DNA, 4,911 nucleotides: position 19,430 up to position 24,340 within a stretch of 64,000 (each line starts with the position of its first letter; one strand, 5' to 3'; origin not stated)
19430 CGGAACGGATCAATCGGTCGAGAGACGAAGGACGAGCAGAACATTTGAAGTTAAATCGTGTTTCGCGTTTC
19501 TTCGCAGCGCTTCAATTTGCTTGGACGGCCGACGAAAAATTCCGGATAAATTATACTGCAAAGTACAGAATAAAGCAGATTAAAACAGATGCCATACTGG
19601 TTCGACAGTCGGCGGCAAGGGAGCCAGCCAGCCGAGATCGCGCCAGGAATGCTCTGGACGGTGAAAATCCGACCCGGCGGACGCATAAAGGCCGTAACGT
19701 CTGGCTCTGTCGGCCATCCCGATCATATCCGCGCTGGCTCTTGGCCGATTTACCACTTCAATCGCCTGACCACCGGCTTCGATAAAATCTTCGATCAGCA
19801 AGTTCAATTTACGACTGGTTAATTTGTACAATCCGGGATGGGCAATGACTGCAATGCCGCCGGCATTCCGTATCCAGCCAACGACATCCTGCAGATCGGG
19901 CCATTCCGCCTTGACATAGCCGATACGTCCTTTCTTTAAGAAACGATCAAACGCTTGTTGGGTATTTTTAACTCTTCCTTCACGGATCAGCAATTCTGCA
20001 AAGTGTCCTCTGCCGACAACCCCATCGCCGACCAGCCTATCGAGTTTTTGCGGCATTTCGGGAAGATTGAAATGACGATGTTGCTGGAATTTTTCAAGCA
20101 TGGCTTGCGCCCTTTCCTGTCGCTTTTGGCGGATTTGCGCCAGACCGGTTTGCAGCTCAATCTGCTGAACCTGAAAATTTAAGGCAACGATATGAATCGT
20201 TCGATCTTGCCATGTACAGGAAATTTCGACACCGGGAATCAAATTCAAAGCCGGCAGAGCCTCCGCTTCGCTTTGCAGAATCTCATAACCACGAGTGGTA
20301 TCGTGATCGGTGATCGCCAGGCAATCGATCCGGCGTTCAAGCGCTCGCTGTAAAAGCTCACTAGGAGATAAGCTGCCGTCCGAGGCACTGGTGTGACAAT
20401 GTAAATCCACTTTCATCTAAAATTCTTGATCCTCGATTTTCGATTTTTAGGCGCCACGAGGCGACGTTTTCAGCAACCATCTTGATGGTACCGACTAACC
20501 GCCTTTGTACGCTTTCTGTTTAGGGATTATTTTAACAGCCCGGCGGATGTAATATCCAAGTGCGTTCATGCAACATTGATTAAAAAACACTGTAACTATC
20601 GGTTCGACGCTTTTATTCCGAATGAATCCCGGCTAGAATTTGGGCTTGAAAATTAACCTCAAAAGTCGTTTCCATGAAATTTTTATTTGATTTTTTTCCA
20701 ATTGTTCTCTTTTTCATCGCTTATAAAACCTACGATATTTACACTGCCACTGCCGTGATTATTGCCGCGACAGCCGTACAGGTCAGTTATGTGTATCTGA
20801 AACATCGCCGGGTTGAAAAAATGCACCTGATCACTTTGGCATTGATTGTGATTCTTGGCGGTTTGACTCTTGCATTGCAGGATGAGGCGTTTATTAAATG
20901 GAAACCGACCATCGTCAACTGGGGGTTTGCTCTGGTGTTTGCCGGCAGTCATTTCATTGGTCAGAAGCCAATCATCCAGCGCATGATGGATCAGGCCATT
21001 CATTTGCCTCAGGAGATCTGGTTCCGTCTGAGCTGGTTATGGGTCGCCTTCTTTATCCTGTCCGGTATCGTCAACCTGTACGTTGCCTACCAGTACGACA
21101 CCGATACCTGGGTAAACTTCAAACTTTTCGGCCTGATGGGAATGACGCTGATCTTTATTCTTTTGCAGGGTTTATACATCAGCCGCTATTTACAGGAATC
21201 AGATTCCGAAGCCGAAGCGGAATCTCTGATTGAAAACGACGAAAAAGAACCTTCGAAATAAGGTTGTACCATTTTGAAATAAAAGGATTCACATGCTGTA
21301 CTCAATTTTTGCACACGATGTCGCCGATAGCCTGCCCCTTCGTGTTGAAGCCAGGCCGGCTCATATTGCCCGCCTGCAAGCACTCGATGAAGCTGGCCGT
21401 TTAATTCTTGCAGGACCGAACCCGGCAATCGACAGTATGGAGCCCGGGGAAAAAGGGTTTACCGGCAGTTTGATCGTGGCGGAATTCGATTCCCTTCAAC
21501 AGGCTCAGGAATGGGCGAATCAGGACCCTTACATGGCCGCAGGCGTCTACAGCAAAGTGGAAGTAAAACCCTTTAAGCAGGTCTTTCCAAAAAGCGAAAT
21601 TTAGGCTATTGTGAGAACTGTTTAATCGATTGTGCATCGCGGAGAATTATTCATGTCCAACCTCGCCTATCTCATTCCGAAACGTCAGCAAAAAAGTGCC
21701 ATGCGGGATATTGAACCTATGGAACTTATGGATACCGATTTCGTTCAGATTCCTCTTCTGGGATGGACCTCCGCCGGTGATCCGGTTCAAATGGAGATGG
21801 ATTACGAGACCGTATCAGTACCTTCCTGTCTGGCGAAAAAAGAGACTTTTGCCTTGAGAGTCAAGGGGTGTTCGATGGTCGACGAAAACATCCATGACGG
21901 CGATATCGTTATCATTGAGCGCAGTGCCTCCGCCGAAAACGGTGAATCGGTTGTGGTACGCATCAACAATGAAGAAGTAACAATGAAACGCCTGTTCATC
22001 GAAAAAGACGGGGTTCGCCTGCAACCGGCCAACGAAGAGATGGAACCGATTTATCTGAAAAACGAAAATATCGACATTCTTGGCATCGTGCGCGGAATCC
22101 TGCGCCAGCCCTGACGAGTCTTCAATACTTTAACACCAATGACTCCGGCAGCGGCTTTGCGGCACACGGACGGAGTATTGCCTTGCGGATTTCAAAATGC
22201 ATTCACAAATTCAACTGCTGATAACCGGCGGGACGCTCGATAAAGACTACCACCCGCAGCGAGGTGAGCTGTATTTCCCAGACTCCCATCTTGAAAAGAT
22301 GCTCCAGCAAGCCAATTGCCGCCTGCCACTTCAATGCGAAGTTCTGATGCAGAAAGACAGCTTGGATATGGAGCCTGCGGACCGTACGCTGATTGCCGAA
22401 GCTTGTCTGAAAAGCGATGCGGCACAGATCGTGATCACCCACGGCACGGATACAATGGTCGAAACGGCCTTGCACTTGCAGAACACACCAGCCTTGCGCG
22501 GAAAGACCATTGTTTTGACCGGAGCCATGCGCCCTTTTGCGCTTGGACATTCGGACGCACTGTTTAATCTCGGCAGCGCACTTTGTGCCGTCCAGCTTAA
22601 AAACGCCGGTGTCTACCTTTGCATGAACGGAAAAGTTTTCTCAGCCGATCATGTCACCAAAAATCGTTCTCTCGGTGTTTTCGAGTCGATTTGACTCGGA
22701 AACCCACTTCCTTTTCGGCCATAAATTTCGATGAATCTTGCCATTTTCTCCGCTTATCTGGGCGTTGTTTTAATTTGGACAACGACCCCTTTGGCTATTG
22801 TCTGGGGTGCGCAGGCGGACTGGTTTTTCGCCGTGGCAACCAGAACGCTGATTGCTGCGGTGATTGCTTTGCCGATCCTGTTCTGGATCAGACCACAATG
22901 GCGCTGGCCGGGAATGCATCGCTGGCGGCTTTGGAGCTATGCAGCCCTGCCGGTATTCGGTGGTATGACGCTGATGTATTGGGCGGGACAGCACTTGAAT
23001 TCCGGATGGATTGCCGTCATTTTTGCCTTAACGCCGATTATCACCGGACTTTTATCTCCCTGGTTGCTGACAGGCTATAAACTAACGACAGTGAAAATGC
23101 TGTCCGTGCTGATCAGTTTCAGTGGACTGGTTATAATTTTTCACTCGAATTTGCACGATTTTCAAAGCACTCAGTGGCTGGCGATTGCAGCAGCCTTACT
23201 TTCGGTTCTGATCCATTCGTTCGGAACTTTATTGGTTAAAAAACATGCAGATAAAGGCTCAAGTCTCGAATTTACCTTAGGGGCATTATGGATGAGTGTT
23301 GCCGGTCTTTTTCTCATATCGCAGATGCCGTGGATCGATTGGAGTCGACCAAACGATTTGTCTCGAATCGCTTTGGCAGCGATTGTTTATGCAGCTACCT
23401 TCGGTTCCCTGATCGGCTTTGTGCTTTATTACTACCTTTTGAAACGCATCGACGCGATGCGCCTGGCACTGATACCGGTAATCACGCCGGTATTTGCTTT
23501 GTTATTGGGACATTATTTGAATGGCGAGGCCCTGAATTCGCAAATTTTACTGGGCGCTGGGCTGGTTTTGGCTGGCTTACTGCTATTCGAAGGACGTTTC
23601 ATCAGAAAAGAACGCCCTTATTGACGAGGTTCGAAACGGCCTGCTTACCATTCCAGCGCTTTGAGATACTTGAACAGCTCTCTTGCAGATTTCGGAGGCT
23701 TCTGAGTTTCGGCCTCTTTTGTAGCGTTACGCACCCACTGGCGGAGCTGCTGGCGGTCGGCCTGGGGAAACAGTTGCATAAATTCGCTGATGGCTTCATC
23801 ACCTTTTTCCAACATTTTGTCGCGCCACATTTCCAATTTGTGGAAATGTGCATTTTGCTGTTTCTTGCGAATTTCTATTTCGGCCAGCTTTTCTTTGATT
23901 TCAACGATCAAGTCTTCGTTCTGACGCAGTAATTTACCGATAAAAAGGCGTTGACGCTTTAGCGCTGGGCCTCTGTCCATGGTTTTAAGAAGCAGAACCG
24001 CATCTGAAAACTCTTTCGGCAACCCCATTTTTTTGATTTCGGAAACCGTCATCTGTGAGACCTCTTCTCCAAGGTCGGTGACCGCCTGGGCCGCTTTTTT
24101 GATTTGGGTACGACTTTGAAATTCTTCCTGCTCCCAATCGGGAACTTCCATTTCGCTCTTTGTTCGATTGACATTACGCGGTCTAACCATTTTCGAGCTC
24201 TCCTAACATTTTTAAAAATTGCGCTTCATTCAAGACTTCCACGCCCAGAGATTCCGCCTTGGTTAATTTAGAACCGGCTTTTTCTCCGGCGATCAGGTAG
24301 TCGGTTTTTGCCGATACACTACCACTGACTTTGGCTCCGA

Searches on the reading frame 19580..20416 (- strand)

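Call 26: search_protein_families(library=pfam, proteins=[window:19580-20416:-])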
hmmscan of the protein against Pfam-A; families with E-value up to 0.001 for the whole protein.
window:19580-20416:- (278 aa): 1 family
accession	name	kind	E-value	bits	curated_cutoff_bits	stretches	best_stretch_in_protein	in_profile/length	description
PF02811.25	PHP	-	9.2e-11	42.8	26.4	1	4-160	1-149/164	PHP domain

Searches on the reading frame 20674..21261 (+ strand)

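Call 26: search_protein_families(library=pfam, proteins=[window:20674-21261:+])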
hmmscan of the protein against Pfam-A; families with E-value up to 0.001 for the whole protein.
window:20674-21261:+ (195 aa): 1 family
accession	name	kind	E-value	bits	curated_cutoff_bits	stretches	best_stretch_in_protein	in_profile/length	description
PF04279.20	IspA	-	1.6e-70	237.3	28.7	1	1-175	1-175/176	Intracellular septation protein A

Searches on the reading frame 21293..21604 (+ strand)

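Call 26: search_protein_families(library=pfam, proteins=[window:21293-21604:+])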
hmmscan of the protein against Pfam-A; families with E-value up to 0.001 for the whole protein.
window:21293-21604:+ (103 aa): 1 family
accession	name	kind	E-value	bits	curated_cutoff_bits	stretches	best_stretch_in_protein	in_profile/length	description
PF03795.20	YCII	-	5.4e-28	97.8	24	1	1-95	1-95/95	YCII-related domain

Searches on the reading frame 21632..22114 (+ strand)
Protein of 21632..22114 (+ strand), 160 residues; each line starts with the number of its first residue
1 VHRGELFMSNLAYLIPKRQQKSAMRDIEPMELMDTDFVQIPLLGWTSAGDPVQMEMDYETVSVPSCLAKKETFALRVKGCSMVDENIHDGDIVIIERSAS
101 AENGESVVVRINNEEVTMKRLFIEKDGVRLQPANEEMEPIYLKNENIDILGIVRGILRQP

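Call 26: search_protein_families(library=pfam, proteins=[window:21632-22114:+])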
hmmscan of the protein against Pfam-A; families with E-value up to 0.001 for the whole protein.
window:21632-22114:+ (160 aa): 1 family
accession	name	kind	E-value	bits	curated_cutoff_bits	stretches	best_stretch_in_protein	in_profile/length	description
PF00717.28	Peptidase_S24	-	1.5e-28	99.2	23.3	1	41-153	1-115/116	Peptidase S24-like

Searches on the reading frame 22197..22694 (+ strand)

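Call 26: search_protein_families(library=pfam, proteins=[window:22197-22694:+])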
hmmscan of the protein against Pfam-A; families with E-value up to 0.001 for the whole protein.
window:22197-22694:+ (165 aa): 1 family
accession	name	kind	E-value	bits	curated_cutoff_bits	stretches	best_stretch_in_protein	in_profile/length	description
PF00710.25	Asparaginase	-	5e-30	104.9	22.5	1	5-159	2-164/193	Asparaginase, N-terminal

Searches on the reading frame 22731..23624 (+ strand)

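Call 27: search_protein_families(library=pfam, proteins=[window:22731-23624:+])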
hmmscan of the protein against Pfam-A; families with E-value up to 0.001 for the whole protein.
window:22731-23624:+ (297 aa): 1 family
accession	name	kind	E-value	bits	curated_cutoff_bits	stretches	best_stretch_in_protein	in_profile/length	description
PF00892.27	EamA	-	1.4e-31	110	28.2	2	150-285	2-132/135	EamA-like transporter family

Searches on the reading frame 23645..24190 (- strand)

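Call 27: search_protein_families(library=pfam, proteins=[window:23645-24190:-])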
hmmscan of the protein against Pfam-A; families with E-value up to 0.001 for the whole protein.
window:23645-24190:- (181 aa): 1 family
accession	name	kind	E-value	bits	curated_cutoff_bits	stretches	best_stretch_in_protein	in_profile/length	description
PF04751.20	DarP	-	1.7e-46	158.4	26.3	1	25-177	3-153/153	Dual-action ribosomal maturation protein DarP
